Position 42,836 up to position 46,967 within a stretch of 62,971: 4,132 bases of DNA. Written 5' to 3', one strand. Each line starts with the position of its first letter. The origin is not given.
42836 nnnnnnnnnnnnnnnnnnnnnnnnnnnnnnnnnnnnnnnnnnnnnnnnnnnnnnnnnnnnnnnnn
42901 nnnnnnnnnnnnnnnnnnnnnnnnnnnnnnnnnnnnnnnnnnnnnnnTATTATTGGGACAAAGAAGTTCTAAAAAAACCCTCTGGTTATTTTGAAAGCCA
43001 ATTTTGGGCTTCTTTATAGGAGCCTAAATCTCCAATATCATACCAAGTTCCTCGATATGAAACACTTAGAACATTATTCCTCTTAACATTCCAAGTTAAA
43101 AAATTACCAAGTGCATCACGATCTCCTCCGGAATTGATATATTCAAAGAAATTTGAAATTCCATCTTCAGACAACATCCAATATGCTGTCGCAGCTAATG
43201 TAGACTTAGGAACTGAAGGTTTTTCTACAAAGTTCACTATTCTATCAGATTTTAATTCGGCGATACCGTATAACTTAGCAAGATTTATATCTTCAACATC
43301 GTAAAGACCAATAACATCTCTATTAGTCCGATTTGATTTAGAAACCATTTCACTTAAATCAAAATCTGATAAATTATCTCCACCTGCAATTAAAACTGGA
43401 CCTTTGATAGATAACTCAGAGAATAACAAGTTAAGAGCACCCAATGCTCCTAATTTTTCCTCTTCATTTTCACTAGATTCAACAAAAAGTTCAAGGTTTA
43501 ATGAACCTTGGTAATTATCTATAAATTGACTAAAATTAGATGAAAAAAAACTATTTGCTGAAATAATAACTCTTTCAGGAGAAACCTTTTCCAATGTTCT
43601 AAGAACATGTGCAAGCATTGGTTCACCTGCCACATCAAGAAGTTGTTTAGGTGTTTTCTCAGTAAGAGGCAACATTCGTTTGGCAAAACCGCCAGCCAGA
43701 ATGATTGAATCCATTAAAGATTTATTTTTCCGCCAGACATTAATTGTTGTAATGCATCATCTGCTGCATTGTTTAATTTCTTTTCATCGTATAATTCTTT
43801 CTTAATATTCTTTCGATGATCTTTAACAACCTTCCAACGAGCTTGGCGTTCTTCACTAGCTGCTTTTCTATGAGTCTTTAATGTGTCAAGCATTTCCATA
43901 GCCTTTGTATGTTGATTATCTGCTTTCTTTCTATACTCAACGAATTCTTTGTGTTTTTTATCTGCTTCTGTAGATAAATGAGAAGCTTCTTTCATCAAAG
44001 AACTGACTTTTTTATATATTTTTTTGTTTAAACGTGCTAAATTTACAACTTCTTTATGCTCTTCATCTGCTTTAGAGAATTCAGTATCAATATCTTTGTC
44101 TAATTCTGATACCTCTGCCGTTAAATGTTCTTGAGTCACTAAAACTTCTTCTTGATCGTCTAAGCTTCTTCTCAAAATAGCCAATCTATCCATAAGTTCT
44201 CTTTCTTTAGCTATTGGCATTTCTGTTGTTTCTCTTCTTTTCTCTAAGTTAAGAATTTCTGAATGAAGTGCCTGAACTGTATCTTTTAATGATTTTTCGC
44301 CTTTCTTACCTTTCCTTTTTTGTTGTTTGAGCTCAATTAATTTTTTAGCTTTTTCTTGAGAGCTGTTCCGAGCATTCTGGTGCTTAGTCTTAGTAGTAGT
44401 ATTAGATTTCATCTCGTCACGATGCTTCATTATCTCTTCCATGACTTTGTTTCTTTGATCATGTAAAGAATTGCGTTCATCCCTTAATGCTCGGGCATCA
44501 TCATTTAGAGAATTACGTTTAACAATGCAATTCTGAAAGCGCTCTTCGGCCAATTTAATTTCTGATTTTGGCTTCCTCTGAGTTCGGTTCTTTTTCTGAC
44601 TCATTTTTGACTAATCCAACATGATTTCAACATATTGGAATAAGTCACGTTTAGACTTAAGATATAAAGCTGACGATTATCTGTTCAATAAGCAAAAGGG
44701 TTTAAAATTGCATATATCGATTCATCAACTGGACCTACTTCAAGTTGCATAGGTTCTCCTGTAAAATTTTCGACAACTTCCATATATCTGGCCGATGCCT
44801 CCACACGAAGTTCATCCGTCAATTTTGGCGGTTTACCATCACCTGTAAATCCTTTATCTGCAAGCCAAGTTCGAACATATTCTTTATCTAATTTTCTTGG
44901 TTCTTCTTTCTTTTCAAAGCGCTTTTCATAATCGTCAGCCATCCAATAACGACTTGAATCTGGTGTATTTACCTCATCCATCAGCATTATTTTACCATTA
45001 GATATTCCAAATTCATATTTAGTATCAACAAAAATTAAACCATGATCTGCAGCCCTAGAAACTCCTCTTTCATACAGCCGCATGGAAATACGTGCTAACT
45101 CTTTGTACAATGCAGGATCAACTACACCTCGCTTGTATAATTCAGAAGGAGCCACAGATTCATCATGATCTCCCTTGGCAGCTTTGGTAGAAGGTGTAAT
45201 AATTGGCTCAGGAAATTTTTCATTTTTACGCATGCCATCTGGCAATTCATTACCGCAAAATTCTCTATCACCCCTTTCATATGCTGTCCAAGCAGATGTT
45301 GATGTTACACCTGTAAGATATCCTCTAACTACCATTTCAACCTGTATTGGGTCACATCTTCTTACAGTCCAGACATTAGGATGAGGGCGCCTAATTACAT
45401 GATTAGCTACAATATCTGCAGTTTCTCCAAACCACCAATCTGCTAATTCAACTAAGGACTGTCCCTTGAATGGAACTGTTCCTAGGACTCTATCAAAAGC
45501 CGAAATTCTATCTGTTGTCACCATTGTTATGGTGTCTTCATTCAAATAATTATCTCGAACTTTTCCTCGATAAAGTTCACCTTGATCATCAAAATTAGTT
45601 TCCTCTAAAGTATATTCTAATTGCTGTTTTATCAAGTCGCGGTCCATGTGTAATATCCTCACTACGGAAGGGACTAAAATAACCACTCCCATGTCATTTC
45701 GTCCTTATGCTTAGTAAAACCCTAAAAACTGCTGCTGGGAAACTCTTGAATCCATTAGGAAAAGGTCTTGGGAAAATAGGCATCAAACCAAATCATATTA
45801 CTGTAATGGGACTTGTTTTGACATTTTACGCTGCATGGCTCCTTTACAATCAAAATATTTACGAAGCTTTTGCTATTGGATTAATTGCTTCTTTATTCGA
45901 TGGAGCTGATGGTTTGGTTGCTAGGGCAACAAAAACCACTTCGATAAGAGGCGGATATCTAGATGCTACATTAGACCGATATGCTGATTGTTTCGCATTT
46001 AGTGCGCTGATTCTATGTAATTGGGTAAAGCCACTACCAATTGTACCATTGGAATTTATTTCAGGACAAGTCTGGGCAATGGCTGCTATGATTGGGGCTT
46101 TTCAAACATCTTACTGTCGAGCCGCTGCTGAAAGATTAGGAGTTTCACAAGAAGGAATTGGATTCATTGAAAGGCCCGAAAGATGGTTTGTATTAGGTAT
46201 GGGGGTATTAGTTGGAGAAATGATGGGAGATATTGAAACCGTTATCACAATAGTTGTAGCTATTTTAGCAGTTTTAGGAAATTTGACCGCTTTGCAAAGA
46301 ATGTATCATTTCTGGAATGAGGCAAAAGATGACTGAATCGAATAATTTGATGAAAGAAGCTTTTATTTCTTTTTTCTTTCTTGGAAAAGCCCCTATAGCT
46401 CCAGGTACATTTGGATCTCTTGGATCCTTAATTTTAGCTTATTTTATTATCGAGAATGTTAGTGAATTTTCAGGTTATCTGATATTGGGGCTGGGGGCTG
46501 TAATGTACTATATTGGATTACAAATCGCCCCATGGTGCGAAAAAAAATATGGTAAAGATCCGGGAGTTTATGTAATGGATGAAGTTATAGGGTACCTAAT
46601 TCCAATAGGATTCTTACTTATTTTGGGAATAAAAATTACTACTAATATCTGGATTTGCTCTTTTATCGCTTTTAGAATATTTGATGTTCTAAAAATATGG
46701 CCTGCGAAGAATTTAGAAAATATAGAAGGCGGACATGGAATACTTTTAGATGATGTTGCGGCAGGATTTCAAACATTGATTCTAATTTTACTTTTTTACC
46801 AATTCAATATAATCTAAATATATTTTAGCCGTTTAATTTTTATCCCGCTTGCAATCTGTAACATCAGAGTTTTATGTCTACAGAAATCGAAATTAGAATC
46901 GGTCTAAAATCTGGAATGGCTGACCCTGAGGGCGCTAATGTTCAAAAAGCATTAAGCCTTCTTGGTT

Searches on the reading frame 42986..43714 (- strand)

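Call 9: search_protein_families(library=pfam, proteins=[window:42986-43714:-], max_evalue=0.01)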
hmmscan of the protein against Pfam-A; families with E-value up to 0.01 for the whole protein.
window:42986-43714:- (242 aa): 3 families
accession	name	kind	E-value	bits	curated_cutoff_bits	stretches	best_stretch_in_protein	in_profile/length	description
PF00483.29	NTP_transferase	-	3.2e-31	109.2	21.2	1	3-238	2-240/245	Nucleotidyl transferase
PF12804.13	NTP_transf_3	-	2.6e-11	44.4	27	1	4-113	2-95/160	MobA-like NTP transferase domain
PF01128.25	IspD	-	0.0021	18.3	27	1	3-64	3-62/221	2-C-methyl-D-erythritol 4-phosphate cytidylyltransferase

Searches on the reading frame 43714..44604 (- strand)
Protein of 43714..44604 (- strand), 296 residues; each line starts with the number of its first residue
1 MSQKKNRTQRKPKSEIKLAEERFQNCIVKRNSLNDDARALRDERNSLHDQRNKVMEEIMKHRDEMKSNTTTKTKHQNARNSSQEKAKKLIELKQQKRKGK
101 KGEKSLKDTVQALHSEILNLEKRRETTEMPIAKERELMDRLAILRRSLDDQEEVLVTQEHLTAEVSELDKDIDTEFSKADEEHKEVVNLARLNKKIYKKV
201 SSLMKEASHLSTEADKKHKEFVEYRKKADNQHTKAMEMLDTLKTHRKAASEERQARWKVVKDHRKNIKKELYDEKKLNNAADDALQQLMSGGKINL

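Call 9: search_protein_families(library=pfam, proteins=[window:43714-44604:-], max_evalue=0.01)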
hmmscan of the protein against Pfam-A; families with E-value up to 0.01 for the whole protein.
window:43714-44604:- (296 aa): 1 family
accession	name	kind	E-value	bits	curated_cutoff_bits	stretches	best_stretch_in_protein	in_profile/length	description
PF23435.1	DUF7121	-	1e-05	25.6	29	1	28-272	46-284/307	Family of unknown function (DUF7121)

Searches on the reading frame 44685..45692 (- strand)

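Call 9: search_protein_families(library=pfam, proteins=[window:44685-45692:-], max_evalue=0.01)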
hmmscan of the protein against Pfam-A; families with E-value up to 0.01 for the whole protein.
window:44685-45692:- (335 aa): 1 family
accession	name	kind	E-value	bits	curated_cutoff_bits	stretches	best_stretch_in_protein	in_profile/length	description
PF01259.24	SAICAR_synt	-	2e-63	214.7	20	1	40-280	2-222/233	SAICAR synthetase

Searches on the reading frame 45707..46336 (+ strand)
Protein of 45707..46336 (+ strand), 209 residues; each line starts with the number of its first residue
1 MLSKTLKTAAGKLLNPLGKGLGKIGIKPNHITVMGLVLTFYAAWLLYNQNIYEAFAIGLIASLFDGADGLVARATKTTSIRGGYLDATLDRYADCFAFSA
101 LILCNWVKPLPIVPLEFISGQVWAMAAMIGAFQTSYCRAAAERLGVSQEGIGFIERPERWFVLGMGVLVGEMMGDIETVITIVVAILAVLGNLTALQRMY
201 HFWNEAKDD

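Call 9: search_protein_families(library=pfam, proteins=[window:45707-46336:+], max_evalue=0.01)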
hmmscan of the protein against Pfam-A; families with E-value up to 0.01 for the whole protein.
window:45707-46336:+ (209 aa): 1 family
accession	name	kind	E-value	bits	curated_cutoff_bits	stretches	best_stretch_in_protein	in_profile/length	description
PF01066.26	CDP-OH_P_transf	-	8.6e-14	52.6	22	1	28-190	4-135/152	CDP-alcohol phosphatidyltransferase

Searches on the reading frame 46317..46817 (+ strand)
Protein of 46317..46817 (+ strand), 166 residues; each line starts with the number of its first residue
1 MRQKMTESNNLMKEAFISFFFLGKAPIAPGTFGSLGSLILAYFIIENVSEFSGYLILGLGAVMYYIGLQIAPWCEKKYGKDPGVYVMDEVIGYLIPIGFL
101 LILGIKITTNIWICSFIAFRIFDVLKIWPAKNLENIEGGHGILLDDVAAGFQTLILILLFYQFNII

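Call 9: search_protein_families(library=pfam, proteins=[window:46317-46817:+], max_evalue=0.01)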
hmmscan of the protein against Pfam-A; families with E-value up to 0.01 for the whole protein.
window:46317-46817:+ (166 aa): 1 family
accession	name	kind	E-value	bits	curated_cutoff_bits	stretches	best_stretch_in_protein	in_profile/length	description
PF04608.18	PgpA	-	1.5e-31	109.7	28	1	17-160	3-140/141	Phosphatidylglycerophosphatase A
